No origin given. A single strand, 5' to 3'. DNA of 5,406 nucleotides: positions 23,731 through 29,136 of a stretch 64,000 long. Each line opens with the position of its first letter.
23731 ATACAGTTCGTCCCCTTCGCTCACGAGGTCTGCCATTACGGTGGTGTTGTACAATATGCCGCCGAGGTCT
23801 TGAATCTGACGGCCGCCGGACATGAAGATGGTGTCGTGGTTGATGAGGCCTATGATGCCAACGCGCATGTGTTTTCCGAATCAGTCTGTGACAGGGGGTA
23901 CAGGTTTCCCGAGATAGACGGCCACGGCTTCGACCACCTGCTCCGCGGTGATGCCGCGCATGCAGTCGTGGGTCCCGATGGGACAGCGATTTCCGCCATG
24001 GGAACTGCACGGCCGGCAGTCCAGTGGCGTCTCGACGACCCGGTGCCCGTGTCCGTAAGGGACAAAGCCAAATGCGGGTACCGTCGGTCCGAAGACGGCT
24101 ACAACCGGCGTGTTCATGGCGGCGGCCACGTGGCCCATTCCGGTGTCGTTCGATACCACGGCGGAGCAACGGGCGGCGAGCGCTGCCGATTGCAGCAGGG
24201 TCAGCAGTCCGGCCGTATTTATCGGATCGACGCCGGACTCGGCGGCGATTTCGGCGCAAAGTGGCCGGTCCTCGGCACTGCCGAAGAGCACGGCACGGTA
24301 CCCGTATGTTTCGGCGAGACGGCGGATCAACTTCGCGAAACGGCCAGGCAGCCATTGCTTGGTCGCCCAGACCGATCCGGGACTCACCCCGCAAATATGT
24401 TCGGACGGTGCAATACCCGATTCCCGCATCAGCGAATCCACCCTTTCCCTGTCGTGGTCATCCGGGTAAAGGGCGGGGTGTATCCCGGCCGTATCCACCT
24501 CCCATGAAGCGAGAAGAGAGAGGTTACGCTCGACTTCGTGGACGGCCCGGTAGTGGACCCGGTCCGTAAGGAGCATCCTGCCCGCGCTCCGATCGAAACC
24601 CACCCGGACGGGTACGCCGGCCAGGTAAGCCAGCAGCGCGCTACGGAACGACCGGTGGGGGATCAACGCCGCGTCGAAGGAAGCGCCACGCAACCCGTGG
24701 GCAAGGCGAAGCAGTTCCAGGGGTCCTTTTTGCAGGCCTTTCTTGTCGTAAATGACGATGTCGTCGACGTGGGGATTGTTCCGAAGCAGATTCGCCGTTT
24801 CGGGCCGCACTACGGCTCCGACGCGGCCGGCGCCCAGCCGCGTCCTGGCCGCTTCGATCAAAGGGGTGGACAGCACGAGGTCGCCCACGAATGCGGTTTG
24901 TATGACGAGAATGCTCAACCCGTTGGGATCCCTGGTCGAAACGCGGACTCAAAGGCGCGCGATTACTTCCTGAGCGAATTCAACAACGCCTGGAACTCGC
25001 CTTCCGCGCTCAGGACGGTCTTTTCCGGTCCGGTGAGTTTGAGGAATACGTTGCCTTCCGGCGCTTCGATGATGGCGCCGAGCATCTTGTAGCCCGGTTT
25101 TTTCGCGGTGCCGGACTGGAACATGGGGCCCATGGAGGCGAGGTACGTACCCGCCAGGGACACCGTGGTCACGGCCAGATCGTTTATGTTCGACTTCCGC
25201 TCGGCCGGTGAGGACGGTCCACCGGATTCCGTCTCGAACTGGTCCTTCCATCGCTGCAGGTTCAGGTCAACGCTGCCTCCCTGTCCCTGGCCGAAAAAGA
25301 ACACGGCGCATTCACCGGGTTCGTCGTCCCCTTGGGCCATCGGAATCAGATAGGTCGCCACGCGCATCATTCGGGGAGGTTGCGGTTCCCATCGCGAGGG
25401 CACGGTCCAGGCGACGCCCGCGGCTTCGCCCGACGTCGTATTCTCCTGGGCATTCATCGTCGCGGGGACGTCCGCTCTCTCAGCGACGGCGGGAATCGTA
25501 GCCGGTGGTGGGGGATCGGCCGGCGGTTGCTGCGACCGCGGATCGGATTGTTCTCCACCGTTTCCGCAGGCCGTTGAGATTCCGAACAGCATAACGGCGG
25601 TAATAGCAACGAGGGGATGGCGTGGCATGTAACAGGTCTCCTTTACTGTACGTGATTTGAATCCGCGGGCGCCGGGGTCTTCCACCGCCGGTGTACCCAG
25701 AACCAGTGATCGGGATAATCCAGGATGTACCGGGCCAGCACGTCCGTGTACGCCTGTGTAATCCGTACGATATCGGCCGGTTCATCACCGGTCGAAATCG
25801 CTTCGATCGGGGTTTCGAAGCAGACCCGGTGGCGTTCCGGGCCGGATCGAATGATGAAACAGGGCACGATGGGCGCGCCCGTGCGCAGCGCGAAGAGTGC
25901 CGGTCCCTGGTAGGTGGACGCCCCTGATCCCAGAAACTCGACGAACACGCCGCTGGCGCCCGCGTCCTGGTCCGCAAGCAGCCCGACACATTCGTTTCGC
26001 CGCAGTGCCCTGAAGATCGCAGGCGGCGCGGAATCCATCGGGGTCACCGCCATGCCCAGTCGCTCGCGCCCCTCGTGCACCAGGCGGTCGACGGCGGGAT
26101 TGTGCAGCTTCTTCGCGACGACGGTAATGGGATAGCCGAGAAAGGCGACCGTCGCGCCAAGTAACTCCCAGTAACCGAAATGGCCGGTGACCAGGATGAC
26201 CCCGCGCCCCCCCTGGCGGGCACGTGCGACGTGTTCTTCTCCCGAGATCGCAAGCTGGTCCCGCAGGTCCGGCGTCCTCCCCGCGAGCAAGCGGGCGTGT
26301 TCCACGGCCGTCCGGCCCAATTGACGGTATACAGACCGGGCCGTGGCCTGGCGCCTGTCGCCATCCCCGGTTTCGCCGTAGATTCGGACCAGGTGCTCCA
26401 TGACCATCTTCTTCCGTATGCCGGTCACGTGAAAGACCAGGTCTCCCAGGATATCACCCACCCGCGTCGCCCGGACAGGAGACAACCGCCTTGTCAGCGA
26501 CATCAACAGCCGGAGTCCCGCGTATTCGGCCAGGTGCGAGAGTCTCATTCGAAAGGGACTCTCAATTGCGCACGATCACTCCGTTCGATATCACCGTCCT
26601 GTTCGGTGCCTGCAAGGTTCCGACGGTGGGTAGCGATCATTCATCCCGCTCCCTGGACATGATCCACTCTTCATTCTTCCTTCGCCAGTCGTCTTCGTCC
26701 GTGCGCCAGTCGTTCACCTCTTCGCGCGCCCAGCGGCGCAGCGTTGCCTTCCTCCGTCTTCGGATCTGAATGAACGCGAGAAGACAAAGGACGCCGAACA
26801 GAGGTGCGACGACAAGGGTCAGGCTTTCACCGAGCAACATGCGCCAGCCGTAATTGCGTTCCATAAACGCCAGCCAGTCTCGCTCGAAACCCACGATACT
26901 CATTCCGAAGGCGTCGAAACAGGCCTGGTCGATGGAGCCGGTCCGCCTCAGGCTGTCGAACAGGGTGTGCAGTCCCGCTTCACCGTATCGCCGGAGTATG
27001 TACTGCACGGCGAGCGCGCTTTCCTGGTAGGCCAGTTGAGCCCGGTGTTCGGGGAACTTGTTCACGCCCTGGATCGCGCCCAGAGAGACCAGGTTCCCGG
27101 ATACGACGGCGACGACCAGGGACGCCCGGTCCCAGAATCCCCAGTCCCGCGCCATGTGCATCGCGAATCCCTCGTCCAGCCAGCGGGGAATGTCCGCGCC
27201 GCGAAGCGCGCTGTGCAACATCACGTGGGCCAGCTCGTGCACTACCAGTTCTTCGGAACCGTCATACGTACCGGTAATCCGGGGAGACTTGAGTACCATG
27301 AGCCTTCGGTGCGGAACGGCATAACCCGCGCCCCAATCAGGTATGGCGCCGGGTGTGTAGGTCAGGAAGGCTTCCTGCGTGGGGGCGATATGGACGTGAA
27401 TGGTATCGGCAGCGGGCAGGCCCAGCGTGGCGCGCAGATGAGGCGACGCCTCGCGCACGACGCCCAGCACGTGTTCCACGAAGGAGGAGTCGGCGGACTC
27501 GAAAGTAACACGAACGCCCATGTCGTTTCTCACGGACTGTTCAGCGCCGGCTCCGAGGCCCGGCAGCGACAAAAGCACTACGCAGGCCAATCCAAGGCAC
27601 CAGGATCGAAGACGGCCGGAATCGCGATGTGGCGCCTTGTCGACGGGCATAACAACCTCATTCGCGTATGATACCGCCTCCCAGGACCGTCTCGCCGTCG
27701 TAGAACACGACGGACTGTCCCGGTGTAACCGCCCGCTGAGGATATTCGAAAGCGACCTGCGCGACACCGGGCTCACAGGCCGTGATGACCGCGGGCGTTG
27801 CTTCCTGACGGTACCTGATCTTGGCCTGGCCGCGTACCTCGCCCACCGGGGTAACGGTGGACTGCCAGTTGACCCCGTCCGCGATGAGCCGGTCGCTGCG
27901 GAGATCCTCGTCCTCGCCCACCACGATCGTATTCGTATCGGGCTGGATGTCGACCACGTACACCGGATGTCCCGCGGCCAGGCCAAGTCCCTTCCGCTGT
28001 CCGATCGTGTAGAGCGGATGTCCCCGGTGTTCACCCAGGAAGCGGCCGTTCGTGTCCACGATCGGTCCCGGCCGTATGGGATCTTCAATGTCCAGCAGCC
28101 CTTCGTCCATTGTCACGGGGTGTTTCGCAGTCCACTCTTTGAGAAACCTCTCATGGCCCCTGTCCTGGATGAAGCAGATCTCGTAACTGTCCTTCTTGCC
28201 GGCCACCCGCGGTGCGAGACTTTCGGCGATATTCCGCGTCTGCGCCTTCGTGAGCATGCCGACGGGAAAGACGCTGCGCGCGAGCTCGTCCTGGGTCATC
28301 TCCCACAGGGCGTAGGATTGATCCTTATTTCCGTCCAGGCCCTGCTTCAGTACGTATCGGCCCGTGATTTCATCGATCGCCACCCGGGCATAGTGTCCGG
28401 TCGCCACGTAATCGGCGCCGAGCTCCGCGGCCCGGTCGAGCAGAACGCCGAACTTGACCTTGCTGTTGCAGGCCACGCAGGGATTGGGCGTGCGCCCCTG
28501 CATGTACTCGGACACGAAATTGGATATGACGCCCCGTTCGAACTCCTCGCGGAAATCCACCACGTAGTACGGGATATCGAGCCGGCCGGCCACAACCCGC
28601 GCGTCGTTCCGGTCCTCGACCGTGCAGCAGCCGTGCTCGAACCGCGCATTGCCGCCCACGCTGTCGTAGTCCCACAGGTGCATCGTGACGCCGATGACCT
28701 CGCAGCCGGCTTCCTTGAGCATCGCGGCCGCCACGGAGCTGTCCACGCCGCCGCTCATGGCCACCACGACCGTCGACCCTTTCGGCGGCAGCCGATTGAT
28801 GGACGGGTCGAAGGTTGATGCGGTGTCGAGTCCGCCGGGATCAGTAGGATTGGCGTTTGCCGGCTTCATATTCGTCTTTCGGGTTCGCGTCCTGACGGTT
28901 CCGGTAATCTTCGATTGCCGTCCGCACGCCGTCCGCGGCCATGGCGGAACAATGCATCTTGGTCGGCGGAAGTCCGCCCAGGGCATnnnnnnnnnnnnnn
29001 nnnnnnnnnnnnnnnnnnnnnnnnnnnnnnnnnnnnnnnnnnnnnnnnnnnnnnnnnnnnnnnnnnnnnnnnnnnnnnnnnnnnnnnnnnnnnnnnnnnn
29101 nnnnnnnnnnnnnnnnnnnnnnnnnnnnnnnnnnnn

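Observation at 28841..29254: IscU-like scaffold lacking the first conserved cluster-ligand cysteine (PACGD to PISGN)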

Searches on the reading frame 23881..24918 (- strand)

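Call 37: search_protein_families(library=pfam, proteins=[window:23881-24918:-], max_evalue=0.0001)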
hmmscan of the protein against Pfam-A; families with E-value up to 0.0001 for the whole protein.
window:23881-24918:- (345 aa): 1 family
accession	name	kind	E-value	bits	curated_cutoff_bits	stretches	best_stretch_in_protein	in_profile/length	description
PF01075.23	Glyco_transf_9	-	9.6e-41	140.2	22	1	70-306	2-238/247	Glycosyltransferase family 9 (heptosyltransferase)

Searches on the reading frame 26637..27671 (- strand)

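Call 37: search_protein_families(library=pfam, proteins=[window:26637-27671:-], max_evalue=0.0001)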
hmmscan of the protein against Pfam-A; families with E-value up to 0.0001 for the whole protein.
window:26637-27671:- (344 aa): 1 family
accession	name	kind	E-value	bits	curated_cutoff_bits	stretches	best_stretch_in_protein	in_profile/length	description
PF13485.12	Peptidase_MA_2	-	3e-17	63.5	32.4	1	112-270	41-199/201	Peptidase MA superfamily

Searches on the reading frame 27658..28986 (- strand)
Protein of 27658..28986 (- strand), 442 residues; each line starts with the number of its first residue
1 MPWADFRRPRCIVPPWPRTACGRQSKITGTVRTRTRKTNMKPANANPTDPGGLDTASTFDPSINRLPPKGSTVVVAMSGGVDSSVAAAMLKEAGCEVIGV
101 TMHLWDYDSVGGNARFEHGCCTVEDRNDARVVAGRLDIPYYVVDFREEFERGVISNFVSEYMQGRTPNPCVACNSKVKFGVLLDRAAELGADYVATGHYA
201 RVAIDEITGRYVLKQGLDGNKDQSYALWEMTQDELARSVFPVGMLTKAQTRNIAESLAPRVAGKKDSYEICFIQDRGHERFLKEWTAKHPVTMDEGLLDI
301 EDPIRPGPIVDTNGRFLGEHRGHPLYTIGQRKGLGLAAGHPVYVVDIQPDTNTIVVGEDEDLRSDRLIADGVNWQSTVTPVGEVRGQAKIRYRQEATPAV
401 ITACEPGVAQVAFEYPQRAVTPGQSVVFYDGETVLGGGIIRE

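Call 3: search_protein_families(library=pfam, proteins=[window:27658-28986:-])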
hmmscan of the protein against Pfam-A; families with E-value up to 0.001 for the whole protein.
window:27658-28986:- (442 aa): 5 families
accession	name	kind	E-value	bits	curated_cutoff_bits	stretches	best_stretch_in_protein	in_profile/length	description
PF03054.22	tRNA_Me_trans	-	1.6e-72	243.9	20.6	1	72-274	2-201/202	tRNA methyl transferase HUP domain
PF20258.4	tRNA_Me_trans_C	-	5.7e-21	75.1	20.6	1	365-440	2-77/77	Aminomethyltransferase beta-barrel domain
PF20259.3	tRNA_Me_trans_M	-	5.9e-19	67.8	27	1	305-358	11-66/66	tRNA methyl transferase PRC-barrel domain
PF00764.25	Arginosuc_synth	-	0.00069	20.1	27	0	73-105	2-35/162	Arginosuccinate synthase N-terminal HUP domain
PF02568.20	ThiI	-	0.00088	19.4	20.5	0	72-103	5-36/197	Thiamine biosynthesis protein (ThiI)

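Call 4: search_protein_families(library=ncbifam, proteins=[window:27658-28986:-])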
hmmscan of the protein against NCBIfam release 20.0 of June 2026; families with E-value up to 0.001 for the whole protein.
window:27658-28986:- (442 aa): 9 families
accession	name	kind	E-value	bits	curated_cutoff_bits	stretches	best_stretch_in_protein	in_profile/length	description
NF001138.1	PRK00143.1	equivalog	3.3e-127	424.2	284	1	72-440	1-345/345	tRNA 2-thiouridine(34) synthase MnmA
TIGR00420.1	trmU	equivalog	5.6e-101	337.9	236.95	1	72-440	2-351/351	tRNA 2-thiouridine(34) synthase MnmA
NF011258.0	PRK14664.1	equivalog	1.3e-84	284.4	680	1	72-440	7-345/362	tRNA 2-thiouridine(34) synthase MnmA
NF011259.0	PRK14665.1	equivalog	1.4e-73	247.9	364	1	71-440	6-358/360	tRNA 2-thiouridine(34) synthase MnmA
NF010587.0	PRK13980.1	equivalog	0.00023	20.4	255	0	71-103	32-66/267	NAD+ synthase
NF001770.0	PRK00509.1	equivalog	0.00035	19.7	334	1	72-105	6-40/401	argininosuccinate synthase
TIGR00342.1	TIGR00342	equivalog_domain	0.00066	18.8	264.5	1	72-107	174-209/373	tRNA uracil 4-sulfurtransferase ThiI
TIGR00032.1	argG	equivalog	0.00068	19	268.2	0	73-104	2-33/394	argininosuccinate synthase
NF000848.1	PRK00074.1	equivalog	0.00092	17.9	400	0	71-94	214-237/512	glutamine-hydrolyzing GMP synthase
